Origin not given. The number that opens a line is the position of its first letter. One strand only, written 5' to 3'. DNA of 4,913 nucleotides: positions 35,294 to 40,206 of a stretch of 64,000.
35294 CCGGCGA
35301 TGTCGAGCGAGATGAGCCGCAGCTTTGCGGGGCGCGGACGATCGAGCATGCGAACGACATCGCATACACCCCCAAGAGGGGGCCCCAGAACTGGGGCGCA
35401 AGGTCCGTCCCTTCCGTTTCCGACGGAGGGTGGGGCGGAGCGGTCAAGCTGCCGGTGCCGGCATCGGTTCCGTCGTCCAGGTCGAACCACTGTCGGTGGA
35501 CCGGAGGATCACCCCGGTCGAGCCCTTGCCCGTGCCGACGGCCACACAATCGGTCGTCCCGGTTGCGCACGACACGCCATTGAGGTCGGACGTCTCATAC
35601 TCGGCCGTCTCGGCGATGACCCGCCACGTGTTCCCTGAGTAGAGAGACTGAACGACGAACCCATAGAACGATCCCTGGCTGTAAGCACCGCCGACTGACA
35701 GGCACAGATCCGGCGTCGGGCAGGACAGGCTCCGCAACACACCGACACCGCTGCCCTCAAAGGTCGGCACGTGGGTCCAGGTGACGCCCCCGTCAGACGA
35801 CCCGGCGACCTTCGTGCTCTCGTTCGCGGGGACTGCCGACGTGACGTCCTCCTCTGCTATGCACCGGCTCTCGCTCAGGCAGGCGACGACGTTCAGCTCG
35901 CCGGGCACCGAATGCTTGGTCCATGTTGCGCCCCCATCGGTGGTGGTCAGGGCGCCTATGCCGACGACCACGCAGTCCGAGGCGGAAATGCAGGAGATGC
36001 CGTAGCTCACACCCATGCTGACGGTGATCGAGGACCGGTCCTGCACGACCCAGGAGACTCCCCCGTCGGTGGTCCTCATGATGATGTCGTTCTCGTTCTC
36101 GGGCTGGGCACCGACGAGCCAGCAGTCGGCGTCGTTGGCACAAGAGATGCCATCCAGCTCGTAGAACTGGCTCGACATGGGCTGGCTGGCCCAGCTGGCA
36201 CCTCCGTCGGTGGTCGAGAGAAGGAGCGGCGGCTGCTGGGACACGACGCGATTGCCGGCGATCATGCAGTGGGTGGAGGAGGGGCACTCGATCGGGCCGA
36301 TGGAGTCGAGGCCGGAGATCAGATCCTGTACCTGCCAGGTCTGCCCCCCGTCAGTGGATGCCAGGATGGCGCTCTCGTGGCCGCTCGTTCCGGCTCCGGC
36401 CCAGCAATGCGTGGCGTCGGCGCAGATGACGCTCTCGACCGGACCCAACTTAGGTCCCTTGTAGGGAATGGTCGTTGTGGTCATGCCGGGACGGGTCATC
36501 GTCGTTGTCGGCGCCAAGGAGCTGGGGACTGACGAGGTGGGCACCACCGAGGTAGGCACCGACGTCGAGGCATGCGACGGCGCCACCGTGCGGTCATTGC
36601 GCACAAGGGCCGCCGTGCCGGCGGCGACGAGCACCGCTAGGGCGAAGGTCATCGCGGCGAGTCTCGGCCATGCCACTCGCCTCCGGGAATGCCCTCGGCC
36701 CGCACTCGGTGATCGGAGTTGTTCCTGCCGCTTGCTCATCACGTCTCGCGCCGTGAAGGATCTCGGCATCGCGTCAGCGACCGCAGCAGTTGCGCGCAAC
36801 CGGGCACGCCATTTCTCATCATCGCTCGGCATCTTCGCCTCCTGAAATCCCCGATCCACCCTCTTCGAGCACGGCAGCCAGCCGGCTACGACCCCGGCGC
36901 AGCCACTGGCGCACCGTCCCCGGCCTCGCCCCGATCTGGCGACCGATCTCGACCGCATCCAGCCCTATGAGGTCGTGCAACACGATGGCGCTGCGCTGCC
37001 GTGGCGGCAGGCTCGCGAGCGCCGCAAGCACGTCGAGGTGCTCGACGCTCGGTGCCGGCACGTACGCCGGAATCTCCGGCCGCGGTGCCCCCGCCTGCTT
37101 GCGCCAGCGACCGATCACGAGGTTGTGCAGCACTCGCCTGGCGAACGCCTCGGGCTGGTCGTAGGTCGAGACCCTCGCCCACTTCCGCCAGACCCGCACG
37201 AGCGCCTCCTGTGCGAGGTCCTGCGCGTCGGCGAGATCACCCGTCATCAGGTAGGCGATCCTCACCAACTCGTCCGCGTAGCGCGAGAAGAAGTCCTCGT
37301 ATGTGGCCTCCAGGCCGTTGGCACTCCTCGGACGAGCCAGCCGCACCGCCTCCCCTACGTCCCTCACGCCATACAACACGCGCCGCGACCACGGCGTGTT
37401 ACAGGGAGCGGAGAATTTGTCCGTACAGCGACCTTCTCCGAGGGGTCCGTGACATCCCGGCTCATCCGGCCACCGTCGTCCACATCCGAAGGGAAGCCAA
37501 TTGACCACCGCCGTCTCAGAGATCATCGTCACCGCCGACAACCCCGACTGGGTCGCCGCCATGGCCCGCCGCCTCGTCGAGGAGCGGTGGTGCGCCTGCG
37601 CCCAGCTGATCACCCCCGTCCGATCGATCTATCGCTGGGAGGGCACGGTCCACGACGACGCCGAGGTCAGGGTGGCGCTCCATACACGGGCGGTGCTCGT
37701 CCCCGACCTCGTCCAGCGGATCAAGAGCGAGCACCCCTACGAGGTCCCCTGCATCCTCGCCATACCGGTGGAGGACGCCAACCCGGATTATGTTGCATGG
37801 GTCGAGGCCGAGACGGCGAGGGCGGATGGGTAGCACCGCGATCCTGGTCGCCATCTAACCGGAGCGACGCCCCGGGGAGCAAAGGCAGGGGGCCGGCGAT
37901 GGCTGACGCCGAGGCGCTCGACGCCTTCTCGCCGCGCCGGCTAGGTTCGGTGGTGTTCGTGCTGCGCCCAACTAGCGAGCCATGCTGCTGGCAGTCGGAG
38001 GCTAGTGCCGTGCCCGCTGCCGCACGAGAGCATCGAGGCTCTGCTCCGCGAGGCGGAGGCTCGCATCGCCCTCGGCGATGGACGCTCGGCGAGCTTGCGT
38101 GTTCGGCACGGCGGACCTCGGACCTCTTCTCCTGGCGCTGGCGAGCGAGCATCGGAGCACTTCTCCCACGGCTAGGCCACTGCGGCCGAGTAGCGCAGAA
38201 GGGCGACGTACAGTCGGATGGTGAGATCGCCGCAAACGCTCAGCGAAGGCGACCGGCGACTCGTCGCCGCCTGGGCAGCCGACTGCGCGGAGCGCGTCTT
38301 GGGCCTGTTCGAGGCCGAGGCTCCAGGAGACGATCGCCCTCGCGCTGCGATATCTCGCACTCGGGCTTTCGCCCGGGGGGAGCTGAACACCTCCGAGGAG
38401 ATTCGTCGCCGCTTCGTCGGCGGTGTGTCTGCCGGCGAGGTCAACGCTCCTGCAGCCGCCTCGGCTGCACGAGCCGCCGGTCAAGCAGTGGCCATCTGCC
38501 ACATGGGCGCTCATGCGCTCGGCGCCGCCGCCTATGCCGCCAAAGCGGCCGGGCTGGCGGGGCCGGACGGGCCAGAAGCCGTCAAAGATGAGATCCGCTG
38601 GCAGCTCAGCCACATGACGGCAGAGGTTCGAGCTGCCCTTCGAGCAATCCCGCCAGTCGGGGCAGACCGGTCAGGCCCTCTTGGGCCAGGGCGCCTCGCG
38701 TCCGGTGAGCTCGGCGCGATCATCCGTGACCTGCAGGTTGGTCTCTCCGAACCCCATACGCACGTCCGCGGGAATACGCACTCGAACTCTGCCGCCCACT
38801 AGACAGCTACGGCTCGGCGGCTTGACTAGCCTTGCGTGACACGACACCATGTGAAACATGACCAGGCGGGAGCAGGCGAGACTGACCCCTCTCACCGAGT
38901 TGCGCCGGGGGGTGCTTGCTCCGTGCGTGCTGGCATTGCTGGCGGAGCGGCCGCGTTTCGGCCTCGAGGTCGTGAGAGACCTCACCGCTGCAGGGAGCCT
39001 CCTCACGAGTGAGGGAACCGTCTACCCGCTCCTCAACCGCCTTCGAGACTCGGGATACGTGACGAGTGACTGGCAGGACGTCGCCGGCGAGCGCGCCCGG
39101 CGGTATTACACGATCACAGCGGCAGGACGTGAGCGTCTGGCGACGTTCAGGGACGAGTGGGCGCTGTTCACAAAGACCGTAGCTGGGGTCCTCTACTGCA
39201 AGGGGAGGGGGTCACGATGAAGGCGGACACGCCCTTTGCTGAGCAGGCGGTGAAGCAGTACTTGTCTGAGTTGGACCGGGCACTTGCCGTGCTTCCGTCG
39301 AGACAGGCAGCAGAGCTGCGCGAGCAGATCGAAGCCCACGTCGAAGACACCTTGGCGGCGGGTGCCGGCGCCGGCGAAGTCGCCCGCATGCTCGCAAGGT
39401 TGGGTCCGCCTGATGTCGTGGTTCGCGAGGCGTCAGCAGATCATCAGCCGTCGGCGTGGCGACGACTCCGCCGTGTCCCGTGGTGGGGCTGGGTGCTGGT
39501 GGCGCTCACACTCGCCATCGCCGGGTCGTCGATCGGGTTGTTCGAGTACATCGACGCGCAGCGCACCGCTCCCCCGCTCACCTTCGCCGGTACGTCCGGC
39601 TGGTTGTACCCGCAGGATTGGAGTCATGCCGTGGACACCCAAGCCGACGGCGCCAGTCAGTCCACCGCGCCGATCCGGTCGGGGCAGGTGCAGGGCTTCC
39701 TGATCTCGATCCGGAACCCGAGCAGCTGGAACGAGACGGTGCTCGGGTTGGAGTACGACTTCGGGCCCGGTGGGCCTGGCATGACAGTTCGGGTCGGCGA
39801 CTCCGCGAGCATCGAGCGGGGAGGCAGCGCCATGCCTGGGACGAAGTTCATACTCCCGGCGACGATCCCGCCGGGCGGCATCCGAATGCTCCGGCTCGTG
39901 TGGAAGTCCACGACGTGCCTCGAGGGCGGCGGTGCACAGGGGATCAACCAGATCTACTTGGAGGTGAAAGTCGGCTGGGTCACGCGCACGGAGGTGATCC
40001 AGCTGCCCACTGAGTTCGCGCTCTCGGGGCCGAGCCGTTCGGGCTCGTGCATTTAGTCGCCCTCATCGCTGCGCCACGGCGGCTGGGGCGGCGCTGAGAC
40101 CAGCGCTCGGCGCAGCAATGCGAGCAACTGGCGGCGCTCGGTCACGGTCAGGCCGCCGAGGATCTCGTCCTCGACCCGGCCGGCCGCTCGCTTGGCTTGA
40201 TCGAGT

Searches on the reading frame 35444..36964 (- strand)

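Call 23: search_protein_families(library=pfam, proteins=[window:35444-36964:-], max_evalue=0.001)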
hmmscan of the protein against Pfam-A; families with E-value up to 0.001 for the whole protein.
window:35444-36964:- (506 aa): 4 families
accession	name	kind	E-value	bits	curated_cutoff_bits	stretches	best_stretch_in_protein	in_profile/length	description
PF14870.12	PSII_BNR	-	1.7e-12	47.7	27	1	195-266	35-102/303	Photosynthesis system II assembly factor YCF48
PF13088.12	BNR_2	-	4.5e-09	36.5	31.4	1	192-306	132-249/277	BNR repeat-like domain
PF02012.26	BNR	-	2.9e-07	29.9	27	0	203-211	3-11/12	BNR/Asp-box repeat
PF15902.12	Sortilin-Vps10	-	1e-06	28.3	33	0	199-312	2-116/446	Sortilin, neurotensin receptor 3,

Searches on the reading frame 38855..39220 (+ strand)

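Call 31: search_protein_families(library=pfam, proteins=[window:38855-39220:+], max_evalue=0.001)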
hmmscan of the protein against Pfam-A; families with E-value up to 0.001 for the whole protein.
window:38855-39220:+ (121 aa): 1 family
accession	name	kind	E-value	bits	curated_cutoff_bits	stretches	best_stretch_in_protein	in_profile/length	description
PF03551.20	PadR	-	1.3e-21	76.8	27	1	25-96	1-74/75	Transcriptional regulator PadR-like family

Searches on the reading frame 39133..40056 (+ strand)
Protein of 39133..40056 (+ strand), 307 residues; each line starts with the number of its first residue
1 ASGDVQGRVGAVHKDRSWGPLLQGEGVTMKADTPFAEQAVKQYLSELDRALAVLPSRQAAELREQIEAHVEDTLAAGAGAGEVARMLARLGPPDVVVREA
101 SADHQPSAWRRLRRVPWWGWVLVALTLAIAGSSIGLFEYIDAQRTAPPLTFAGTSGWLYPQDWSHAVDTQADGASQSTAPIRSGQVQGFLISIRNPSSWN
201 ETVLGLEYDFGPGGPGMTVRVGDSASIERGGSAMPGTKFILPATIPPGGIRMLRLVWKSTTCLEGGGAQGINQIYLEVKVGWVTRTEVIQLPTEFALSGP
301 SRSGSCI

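Call 31: search_protein_families(library=pfam, proteins=[window:39133-40056:+], max_evalue=0.001)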
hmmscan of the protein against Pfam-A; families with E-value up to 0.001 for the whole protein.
window:39133-40056:+ (307 aa): 1 family
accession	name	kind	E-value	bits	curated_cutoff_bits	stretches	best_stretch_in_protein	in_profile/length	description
PF22564.2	HAAS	-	1.1e-10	42.1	27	1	42-99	1-55/55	HAAS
